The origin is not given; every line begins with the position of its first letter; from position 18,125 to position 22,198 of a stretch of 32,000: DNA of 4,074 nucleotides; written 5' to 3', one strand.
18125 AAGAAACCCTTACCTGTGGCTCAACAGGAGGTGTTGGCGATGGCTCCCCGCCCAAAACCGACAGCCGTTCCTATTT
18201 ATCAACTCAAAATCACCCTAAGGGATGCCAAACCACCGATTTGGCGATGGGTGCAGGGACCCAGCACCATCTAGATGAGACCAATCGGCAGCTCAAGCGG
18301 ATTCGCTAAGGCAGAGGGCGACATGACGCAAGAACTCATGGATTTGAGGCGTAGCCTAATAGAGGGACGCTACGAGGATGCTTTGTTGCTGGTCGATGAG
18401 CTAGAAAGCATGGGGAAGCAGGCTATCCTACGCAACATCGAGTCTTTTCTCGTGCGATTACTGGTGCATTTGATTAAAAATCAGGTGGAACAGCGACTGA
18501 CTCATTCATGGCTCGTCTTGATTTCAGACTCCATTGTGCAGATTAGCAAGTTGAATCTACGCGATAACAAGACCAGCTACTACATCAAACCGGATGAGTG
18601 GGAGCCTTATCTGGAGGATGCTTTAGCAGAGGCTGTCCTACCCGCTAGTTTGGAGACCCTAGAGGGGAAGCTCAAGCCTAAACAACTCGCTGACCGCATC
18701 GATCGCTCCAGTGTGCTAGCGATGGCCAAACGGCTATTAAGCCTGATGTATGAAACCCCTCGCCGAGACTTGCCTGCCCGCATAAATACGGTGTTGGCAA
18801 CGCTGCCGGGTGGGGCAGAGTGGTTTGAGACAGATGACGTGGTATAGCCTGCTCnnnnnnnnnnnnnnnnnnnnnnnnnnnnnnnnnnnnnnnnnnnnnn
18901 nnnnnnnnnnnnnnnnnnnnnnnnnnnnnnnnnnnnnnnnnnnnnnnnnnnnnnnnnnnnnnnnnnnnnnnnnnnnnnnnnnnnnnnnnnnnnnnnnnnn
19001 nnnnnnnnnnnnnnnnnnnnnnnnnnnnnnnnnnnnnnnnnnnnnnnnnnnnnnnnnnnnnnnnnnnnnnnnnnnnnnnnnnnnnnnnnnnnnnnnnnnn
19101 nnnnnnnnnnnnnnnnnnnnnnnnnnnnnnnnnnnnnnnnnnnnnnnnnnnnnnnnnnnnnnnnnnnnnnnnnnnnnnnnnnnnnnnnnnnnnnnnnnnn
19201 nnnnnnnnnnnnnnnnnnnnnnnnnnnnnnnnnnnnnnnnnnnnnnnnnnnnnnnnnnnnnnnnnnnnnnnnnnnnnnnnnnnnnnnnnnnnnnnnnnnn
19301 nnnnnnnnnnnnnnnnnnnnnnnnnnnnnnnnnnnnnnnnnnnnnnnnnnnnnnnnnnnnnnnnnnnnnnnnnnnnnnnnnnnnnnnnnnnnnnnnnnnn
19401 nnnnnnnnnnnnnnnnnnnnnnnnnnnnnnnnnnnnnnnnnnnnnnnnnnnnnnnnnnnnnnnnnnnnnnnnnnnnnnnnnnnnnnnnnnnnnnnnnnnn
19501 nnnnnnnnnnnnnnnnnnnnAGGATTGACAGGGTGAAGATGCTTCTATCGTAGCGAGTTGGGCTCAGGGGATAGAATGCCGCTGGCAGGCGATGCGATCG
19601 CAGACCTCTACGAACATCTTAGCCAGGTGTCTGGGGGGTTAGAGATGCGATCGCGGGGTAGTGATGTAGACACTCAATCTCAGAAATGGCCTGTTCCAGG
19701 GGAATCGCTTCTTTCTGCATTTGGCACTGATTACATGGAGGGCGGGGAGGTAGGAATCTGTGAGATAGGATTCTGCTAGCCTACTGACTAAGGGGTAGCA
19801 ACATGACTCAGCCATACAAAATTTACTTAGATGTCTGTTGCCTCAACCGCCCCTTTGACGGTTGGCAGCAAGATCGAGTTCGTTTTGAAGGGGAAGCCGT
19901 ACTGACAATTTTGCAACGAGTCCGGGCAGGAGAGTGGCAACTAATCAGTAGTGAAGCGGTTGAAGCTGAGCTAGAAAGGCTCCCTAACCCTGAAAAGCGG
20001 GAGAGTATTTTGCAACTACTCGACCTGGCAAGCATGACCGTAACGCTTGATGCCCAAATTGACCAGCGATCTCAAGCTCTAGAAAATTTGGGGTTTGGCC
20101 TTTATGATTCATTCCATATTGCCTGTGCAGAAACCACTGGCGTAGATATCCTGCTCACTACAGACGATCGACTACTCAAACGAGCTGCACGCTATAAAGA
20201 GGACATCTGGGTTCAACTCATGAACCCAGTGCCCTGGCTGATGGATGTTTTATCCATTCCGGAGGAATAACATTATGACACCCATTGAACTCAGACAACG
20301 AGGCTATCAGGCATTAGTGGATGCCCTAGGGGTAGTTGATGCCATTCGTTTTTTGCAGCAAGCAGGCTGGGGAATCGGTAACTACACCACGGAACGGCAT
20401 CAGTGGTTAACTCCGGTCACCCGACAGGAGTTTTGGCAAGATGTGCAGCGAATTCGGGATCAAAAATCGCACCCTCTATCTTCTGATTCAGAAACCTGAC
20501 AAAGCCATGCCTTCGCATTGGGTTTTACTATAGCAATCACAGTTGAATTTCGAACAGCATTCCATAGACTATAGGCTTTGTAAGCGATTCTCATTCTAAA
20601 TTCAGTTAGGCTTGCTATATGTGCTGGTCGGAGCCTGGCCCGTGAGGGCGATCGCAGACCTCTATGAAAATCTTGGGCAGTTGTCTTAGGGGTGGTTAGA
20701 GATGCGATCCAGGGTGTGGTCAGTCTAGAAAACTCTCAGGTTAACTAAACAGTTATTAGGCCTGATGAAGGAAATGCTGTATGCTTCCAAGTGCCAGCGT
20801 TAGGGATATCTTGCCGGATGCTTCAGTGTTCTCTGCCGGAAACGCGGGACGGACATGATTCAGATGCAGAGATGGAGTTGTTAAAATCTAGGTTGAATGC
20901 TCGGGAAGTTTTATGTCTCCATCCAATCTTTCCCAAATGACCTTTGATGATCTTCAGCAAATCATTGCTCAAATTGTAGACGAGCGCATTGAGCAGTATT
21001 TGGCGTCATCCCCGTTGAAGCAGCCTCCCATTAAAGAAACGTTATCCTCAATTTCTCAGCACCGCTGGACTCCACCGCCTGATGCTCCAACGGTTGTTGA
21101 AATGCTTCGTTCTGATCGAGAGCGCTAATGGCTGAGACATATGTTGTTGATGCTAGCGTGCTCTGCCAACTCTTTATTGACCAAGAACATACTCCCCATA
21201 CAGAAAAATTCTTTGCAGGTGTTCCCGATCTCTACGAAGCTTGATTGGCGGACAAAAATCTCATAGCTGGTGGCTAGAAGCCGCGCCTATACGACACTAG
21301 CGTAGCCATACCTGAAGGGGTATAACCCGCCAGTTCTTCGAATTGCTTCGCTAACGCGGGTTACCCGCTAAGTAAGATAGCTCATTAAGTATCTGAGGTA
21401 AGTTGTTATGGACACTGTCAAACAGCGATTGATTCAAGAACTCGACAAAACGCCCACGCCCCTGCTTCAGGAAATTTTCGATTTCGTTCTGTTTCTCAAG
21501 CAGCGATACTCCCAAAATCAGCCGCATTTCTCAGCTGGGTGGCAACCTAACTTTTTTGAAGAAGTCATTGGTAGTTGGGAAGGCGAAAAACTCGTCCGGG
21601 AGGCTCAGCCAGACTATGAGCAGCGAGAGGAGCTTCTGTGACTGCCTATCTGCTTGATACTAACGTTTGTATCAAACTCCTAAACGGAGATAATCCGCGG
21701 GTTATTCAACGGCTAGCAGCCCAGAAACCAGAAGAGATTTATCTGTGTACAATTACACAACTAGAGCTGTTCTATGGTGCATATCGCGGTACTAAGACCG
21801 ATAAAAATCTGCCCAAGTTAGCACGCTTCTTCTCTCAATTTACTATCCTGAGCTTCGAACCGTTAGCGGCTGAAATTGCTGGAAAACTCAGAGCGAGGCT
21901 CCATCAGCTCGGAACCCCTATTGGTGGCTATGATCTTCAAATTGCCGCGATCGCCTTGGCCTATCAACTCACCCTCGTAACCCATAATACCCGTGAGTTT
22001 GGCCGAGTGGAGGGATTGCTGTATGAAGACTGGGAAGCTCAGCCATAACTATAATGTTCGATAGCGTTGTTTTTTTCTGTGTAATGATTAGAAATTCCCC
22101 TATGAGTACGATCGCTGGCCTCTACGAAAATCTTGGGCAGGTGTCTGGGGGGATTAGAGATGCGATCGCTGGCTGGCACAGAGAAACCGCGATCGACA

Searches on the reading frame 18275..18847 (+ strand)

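Call 29: search_protein_families(library=padloc, proteins=[window:18275-18847:+], max_evalue=0.01)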
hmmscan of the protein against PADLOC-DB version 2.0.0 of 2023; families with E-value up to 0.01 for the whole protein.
window:18275-18847:+ (190 aa): 0 families

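Call 48: search_protein_families(library=ncbifam, proteins=[window:18275-18847:+], max_evalue=0.1)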
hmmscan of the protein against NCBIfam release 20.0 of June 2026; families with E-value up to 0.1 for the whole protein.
window:18275-18847:+ (190 aa): 0 families

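Call 77: search_protein_families(library=pfam, proteins=[window:18275-18847:+], max_evalue=0.01)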
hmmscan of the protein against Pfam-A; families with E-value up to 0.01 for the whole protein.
window:18275-18847:+ (190 aa): 1 family
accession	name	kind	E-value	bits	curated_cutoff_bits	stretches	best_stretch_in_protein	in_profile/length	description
PF01724.21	DUF29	-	3.9e-06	27.6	22.5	1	37-120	28-110/138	Domain of unknown function DUF29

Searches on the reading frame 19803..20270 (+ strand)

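Call 29: search_protein_families(library=padloc, proteins=[window:19803-20270:+], max_evalue=0.01)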
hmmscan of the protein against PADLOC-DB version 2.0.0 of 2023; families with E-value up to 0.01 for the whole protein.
window:19803-20270:+ (155 aa): 0 families

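Call 77: search_protein_families(library=pfam, proteins=[window:19803-20270:+], max_evalue=0.01)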
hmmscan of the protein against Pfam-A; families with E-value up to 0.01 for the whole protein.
window:19803-20270:+ (155 aa): 1 family
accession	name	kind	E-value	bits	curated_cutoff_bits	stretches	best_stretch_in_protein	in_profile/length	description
PF01850.27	PIN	-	5.9e-08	33.8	23.6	1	45-129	29-118/120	PIN domain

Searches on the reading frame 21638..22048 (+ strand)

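Call 5: search_protein_families(library=pfam, proteins=[window:21638-22048:+], max_evalue=0.1)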
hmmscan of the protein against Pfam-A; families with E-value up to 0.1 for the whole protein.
window:21638-22048:+ (136 aa): 1 family
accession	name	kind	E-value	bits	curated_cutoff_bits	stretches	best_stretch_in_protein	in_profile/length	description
PF01850.27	PIN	-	1.7e-17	64.6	23.6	1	4-125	1-118/120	PIN domain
